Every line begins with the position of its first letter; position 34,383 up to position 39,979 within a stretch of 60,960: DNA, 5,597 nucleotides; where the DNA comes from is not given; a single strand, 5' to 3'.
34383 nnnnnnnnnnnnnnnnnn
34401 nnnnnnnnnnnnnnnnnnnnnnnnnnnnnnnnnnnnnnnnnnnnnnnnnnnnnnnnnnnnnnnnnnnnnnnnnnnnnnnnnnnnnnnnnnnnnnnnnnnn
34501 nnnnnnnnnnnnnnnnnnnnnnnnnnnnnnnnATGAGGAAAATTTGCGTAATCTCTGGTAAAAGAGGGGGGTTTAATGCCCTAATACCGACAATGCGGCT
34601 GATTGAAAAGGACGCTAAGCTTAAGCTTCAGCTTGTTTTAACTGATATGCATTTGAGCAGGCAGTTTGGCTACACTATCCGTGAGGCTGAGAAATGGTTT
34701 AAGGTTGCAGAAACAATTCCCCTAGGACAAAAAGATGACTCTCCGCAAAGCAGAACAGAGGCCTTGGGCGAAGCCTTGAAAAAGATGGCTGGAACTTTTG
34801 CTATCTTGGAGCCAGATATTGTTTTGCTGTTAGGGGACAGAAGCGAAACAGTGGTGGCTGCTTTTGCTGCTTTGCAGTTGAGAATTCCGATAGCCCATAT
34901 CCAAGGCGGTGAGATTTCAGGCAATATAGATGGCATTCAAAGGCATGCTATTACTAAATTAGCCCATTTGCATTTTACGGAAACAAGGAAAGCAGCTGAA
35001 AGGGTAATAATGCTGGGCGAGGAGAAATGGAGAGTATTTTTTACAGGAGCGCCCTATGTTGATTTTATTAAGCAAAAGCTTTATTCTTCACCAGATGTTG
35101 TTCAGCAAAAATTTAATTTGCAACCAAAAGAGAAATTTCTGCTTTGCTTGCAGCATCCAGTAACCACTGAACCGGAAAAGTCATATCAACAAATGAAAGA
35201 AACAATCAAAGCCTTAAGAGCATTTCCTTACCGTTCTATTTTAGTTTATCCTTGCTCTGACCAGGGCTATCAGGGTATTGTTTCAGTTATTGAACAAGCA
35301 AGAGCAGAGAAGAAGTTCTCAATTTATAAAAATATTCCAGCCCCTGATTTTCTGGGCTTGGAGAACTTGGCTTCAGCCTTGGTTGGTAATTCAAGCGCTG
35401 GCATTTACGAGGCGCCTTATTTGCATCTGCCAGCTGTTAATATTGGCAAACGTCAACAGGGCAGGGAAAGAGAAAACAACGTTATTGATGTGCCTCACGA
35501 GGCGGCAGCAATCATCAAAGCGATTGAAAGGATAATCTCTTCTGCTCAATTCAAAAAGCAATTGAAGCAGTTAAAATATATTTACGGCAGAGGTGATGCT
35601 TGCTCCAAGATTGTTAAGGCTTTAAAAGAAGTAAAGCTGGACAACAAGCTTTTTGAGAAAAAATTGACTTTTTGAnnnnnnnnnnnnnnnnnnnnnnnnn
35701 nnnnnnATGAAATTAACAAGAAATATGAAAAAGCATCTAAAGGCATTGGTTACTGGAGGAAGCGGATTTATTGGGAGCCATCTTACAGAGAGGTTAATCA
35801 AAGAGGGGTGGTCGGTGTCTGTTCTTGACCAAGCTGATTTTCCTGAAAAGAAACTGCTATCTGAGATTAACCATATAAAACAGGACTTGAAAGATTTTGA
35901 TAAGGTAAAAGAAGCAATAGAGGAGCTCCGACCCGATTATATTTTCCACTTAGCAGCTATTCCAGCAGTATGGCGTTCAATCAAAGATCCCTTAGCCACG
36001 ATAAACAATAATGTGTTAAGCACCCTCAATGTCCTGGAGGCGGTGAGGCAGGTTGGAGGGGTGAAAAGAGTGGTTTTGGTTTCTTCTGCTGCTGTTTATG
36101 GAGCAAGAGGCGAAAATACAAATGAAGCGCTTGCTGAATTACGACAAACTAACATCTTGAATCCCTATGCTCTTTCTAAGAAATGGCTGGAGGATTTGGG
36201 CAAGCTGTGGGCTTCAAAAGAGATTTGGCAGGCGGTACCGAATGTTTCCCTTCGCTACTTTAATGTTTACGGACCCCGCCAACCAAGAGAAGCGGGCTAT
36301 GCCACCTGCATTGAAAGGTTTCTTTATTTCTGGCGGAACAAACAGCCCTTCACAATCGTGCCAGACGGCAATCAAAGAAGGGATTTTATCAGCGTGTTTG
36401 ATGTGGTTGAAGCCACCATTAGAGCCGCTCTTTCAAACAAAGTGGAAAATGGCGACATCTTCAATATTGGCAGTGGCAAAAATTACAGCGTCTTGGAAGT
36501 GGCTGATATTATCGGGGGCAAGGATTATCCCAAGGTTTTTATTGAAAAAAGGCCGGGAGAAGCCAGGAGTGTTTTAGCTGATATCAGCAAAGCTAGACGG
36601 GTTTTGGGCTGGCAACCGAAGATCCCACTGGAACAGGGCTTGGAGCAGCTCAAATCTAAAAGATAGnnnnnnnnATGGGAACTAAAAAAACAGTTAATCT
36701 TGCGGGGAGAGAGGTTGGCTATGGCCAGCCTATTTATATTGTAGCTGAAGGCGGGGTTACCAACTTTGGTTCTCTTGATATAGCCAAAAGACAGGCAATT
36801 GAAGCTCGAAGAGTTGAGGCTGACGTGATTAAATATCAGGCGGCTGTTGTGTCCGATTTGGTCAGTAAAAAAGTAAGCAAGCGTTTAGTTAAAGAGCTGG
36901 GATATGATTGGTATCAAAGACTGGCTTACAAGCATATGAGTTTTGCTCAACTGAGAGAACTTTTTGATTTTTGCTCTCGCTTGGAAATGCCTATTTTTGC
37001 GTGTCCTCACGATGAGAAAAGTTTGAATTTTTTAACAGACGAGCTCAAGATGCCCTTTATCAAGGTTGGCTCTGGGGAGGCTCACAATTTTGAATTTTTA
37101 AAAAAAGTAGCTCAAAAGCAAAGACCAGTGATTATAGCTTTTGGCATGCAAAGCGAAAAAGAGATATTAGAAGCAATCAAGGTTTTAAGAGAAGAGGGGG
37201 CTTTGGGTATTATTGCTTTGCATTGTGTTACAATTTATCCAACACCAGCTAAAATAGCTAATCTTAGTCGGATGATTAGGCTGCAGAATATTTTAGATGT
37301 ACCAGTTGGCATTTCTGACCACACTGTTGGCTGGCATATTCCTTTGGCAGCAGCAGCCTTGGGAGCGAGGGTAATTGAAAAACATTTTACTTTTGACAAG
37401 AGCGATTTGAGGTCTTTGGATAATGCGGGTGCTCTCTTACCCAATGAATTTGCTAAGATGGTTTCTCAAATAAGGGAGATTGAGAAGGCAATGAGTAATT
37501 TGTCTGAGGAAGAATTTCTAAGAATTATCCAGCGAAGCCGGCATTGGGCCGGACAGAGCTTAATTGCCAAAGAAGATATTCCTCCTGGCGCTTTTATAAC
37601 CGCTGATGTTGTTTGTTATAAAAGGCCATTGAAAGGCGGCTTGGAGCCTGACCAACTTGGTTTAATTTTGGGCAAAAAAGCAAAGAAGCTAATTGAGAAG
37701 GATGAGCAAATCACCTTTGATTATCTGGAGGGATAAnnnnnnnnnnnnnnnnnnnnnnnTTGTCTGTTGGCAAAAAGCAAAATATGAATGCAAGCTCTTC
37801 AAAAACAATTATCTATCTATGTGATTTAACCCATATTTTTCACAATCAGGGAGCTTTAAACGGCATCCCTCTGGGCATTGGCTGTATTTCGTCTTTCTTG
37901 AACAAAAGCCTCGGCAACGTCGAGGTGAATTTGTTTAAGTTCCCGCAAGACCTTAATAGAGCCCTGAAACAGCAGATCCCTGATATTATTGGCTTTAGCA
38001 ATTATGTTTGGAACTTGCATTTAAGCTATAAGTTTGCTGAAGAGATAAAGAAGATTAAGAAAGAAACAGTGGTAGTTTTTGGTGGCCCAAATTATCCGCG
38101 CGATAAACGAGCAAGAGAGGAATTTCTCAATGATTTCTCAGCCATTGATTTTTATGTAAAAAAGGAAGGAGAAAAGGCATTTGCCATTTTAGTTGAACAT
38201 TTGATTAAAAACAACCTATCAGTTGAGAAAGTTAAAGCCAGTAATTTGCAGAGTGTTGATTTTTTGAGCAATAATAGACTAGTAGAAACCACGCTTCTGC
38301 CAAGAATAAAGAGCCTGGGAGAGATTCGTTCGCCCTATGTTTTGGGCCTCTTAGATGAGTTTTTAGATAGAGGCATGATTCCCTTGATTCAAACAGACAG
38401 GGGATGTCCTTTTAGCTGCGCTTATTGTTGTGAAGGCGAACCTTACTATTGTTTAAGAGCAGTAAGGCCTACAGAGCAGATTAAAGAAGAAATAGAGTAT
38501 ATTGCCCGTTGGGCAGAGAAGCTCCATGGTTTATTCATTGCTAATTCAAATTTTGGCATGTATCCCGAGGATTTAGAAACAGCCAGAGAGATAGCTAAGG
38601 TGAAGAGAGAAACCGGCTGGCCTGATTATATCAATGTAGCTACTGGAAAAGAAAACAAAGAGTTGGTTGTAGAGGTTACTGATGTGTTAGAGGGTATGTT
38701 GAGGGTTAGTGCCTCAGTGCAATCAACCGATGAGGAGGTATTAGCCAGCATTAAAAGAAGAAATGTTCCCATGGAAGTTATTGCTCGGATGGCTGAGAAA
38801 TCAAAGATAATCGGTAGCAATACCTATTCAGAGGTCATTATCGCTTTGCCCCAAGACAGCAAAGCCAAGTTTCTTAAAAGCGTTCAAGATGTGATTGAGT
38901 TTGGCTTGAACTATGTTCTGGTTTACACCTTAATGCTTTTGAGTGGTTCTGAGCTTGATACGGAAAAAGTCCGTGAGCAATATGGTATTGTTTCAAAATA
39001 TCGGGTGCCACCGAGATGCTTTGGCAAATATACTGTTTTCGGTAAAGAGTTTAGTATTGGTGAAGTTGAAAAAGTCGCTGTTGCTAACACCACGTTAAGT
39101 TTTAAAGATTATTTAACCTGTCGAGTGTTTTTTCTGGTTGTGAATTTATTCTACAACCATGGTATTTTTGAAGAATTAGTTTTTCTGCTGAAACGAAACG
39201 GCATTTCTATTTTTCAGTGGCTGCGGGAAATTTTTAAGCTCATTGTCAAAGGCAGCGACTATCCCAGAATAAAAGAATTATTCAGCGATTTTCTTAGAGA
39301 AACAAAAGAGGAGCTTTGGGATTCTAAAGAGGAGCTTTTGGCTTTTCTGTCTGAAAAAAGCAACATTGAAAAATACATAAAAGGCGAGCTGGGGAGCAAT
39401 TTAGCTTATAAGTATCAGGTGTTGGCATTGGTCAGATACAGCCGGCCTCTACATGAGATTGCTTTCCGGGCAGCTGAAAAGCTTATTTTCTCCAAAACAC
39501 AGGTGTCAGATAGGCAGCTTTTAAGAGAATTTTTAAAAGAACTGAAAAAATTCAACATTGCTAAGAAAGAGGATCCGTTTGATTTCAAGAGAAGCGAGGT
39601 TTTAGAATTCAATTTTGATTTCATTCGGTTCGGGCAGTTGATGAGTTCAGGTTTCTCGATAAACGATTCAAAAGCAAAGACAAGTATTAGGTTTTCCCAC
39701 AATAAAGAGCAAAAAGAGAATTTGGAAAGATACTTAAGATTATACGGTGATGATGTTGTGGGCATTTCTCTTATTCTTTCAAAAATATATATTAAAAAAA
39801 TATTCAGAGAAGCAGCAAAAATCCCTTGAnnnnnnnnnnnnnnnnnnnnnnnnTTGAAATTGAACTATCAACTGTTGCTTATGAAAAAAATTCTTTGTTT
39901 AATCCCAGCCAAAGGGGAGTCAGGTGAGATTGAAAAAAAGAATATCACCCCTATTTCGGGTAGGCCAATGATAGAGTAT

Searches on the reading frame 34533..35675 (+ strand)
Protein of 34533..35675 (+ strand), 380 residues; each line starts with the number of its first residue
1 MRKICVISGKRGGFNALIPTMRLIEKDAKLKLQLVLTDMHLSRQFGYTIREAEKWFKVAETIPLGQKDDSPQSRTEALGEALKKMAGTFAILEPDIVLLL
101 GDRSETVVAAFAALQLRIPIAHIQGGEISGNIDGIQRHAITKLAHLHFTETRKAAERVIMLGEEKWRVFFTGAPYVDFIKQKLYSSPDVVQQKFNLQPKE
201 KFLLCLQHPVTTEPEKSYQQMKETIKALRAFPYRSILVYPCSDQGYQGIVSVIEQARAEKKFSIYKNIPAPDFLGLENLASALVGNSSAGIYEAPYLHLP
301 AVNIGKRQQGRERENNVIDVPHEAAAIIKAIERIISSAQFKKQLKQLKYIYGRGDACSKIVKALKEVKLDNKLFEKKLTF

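Call 17: search_protein_families(library=pfam, proteins=[window:34533-35675:+], max_evalue=0.0001)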
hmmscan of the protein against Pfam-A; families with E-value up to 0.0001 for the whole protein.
window:34533-35675:+ (380 aa): 1 family
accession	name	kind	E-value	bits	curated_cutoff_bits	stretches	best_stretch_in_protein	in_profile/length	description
PF02350.25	Epimerase_2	-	2.9e-76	257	30.6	1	24-365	3-347/347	UDP-N-acetylglucosamine 2-epimerase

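Call 22: search_protein_families(library=ncbifam, proteins=[window:34533-35675:+], max_evalue=0.00001)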
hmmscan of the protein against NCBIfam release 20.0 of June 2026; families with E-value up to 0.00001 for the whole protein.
window:34533-35675:+ (380 aa): 2 families
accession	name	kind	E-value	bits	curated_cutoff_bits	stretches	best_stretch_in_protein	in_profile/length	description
TIGR03568.1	NeuC_NnaA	equivalog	1.7e-112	375.9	235.9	1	2-364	1-365/365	UDP-N-acetylglucosamine 2-epimerase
TIGR00236.1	wecB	equivalog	1.7e-29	103.1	210.15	1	3-366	2-364/366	non-hydrolyzing UDP-N-acetylglucosamine 2-epimerase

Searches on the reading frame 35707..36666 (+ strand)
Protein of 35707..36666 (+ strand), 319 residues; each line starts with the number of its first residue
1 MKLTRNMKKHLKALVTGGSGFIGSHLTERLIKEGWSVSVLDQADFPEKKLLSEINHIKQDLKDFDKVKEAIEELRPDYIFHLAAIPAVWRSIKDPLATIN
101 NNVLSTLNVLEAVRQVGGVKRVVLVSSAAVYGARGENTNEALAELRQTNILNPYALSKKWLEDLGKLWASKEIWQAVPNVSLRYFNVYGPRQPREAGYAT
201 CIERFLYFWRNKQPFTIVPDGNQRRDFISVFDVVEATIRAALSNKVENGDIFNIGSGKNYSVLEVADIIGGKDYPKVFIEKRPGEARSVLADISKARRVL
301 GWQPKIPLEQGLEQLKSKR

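Call 3: search_protein_families(library=pfam, proteins=[window:35707-36666:+], max_evalue=0.01)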
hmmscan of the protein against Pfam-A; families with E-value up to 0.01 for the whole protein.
window:35707-36666:+ (319 aa): 8 families
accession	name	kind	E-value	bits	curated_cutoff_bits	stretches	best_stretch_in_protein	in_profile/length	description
PF01370.27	Epimerase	-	3e-54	184.4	20.9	1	13-255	1-240/240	NAD dependent epimerase/dehydratase family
PF16363.11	GDP_Man_Dehyd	-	7.1e-52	177.3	27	1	14-314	1-331/332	GDP-mannose 4,6 dehydratase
PF01073.25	3Beta_HSD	-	9.7e-20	71.2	22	1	14-241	1-229/280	3-beta hydroxysteroid dehydrogenase/isomerase family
PF02719.21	Polysacc_synt_2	-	5.1e-16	59.1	20.2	1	14-284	2-266/293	Polysaccharide biosynthesis protein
PF04321.23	RmlD_sub_bind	-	1e-11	44.9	27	1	12-162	2-133/287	RmlD substrate binding domain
PF07993.18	NAD_binding_4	-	1.4e-09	38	20.1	1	75-163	88-186/258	Male sterility protein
PF13460.12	NAD_binding_10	-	2.6e-08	34.4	27.2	1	17-143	1-118/184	NAD(P)H-binding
PF00106.31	adh_short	-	9.2e-07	29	26.6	1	13-78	3-80/195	short chain dehydrogenase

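Call 5: search_protein_families(library=ncbifam, proteins=[window:35707-36666:+], max_evalue=0.001)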
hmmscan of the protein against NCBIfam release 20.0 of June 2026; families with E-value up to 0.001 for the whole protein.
window:35707-36666:+ (319 aa): 43 families (the best 25 are shown)
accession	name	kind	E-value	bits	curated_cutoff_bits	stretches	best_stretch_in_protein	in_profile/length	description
TIGR01179.1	galE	equivalog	6.5e-51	173.1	262.3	1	13-309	2-315/332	UDP-glucose 4-epimerase GalE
TIGR01181.1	dTDP_gluc_dehyt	equivalog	6e-38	130.7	365.1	1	13-314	2-306/321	dTDP-glucose 4,6-dehydratase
TIGR04180.1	EDH_00030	hypoth_equivalog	3.2e-34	118.4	475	1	14-305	2-295/297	NAD-dependent 4,6-dehydratase LegB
TIGR02197.1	heptose_epim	equivalog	7.6e-32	110.7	274.6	1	14-312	2-306/316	ADP-glyceromanno-heptose 6-epimerase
NF007956.0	PRK10675.1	subfamily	1.1e-29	103.6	394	2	12-191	2-184/338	UDP-glucose 4-epimerase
NF011728.1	PRK15181.1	equivalog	1.5e-28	99.9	760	1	12-314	17-332/348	Vi polysaccharide biosynthesis UDP-N-acetylglucosaminuronic acid C-4 epimerase TviC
TIGR02622.1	CDP_4_6_dhtase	equivalog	2.6e-26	92.6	278.45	1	12-159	6-159/352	CDP-glucose 4,6-dehydratase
TIGR03466.1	HpnA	hypoth_equivalog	5.2e-21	74.9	367.65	1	12-164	2-151/327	hopanoid-associated sugar epimerase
NF008872.0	PRK11908.1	equivalog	7.7e-20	71.2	294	1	12-269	3-267/349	bifunctional UDP-4-keto-pentose/UDP-xylose synthase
NF042423.1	oxyalk_red_Shew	equivalog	1.1e-19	70.7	580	1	8-194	6-181/331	2-alkyl-3-oxoalkanoate reductase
NF007582.0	PRK10217.1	equivalog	1.9e-19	70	698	1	12-313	3-325/355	dTDP-glucose 4,6-dehydratase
NF042422.1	oxyalk_red_OleD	equivalog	1e-18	67.8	580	1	12-163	2-148/329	2-alkyl-3-oxoalkanoate reductase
NF005998.1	PRK08125.1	equivalog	2.5e-18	65.8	777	1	4-268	309-580/649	bifunctional UDP-4-amino-4-deoxy-L-arabinose formyltransferase/UDP-glucuronic acid oxidase ArnA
NF007490.0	PRK10084.1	subfamily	1.7e-17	63.5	649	1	11-313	1-328/361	dTDP-glucose 4,6-dehydratase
NF041015.1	UDPsulfquin_syn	equivalog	1.2e-15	57.4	575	1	47-134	61-151/384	UDP-sulfoquinovose synthase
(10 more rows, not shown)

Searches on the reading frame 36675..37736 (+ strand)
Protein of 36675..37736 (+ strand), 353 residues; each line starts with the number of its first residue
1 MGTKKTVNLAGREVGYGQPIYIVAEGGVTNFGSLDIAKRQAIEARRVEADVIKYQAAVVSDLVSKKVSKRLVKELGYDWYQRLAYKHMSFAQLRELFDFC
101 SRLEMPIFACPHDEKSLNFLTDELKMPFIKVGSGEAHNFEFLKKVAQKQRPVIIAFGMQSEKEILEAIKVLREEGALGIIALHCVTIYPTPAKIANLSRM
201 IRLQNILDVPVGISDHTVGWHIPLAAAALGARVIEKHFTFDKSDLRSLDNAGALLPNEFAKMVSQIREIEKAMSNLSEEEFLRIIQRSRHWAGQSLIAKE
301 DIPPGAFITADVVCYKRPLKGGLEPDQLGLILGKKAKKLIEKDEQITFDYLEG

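Call 3: search_protein_families(library=pfam, proteins=[window:36675-37736:+], max_evalue=0.01)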
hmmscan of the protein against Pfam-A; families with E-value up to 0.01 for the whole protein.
window:36675-37736:+ (353 aa): 2 families
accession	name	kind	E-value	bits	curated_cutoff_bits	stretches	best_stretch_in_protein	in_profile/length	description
PF03102.20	NeuB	-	2.6e-62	210.9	22.1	1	44-275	5-238/241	NeuB family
PF08666.17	SAF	-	8.3e-09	36.3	21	1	294-352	2-63/63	SAF domain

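Call 5: search_protein_families(library=ncbifam, proteins=[window:36675-37736:+], max_evalue=0.001)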
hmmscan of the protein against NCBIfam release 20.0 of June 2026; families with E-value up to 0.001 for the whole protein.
window:36675-37736:+ (353 aa): 5 families
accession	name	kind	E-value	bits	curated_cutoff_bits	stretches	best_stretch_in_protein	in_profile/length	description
TIGR03569.1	NeuB_NnaB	equivalog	2.5e-74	250.3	399.65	1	21-346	2-329/329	N-acetylneuraminate synthase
TIGR03586.1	PseI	equivalog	2.2e-61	207.9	340.25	1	20-345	2-326/327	pseudaminic acid synthase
NF006421.0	PRK08673.1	subfamily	8.2e-08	31.8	335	1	100-275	154-335/338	3-deoxy-7-phosphoheptulonate synthase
TIGR01361.1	DAHP_synth_Bsub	equivalog_domain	5.6e-07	29.2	267.75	1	126-267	109-258/260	3-deoxy-7-phosphoheptulonate synthase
NF009933.0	PRK13396.1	subfamily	0.00017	20.7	486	1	128-279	187-347/352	3-deoxy-7-phosphoheptulonate synthase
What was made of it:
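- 36675..37736 (+): NeuB-family nonulosonic acid synthase (divergent). Pfam NeuB plus SAF (call 3); TIGR03569 250 bits, below its cutoff of 400 (call 5)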

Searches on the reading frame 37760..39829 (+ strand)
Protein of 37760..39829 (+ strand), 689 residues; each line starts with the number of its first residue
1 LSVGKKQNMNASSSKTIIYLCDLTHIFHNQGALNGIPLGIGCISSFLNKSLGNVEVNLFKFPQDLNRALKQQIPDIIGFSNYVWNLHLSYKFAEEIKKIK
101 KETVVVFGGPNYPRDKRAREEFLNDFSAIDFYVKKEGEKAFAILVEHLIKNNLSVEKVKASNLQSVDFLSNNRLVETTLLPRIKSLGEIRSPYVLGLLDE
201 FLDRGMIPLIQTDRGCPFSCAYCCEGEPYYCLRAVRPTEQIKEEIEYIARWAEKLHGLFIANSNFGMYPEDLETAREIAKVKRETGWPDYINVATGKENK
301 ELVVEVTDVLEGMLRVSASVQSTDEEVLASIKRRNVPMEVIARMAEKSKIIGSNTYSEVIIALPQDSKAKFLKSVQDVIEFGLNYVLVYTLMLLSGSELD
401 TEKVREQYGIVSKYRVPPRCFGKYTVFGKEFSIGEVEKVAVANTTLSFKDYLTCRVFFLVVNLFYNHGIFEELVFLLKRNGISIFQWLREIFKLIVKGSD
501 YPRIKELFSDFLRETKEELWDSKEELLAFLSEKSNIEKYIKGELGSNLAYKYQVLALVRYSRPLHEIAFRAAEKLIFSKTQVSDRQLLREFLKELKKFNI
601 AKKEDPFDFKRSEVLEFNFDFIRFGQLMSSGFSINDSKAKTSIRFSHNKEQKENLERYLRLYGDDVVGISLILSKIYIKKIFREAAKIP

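Call 3: search_protein_families(library=pfam, proteins=[window:37760-39829:+], max_evalue=0.01)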
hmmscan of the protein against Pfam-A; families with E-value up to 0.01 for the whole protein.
window:37760-39829:+ (689 aa): 2 families
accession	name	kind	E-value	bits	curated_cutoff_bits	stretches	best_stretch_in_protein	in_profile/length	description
PF04055.27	Radical_SAM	-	1.3e-10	42.2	29.5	1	214-375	5-163/166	Radical SAM superfamily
PF02310.24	B12-binding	-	5.5e-10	39.6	32.1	1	35-144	12-120/121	B12 binding domain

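Call 5: search_protein_families(library=ncbifam, proteins=[window:37760-39829:+], max_evalue=0.001)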
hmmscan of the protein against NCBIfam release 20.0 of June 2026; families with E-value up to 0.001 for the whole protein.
window:37760-39829:+ (689 aa): 19 families
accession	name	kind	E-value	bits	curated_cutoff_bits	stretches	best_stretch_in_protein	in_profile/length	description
NF033712.0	B12_rSAM_KedN5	subfamily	8.6e-43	146.5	700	1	66-412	55-398/624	KedN5 family methylcobalamin-dependent radical SAM C-methyltransferase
TIGR04072.2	rSAM_ladder_B12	equivalog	1.1e-12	47.4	360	1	84-407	81-376/443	lipid biosynthesis B12-binding/radical SAM protein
TIGR04013.1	B12_SAM_MJ_1487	hypoth_equivalog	8e-12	44.7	251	1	62-250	32-194/382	TIGR04013 family B12-binding domain/radical SAM domain-containing protein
TIGR02026.1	BchE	equivalog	1.2e-11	44.2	481.35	1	66-250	56-236/497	magnesium-protoporphyrin IX monomethyl ester anaerobic oxidative cyclase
TIGR03975.1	rSAM_ocin_1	subfamily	4.9e-10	38.5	281.85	1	60-161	115-214/606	RiPP maturation radical SAM C-methyltransferase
NF038361.1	rSAM_Sden_1168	equivalog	8.7e-10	37.7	575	1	74-404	141-474/560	Sden_1168 family B12-binding radical SAM P-methyltransferase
TIGR04367.1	HpnR_B12_rSAM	equivalog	1.6e-09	36.9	650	1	61-249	48-228/490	hopanoid C-3 methylase HpnR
TIGR03471.1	HpnJ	equivalog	1.5e-08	34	577.6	1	88-376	83-360/472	hopanoid biosynthesis associated radical SAM protein HpnJ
TIGR04479.1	bcpD_PhpK_rSAM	subfamily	1.5e-08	33.5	600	1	41-251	76-284/504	PhpK family radical SAM P-methyltransferase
NF050148.1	rSAM_ApyD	equivalog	5.3e-07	28.4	750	1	68-226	69-218/645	RiPP biosynthesis radical SAM protein ApyD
NF006065.0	PRK08207.2-4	equivalog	3.6e-06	26.2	922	1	275-397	256-372/484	coproporphyrinogen III oxidase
TIGR01212.1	TIGR01212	equivalog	4.8e-06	25.9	180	1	314-412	139-236/302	tRNA modification radical SAM protein MnmL/YtqA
TIGR04014.1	B12_SAM_MJ_0865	equivalog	4.9e-06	25.6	360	1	64-248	29-201/434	methyl-coenzyme M reductase glutamine C-methyltransferase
TIGR04107.1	rSAM_HutW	equivalog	2.6e-05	23.2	400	1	311-404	150-243/419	heme anaerobic degradation radical SAM methyltransferase ChuW/HutW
TIGR00089.1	TIGR00089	subfamily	4.7e-05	22.4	251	1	208-386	141-323/429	MiaB/RimO family radical SAM methylthiotransferase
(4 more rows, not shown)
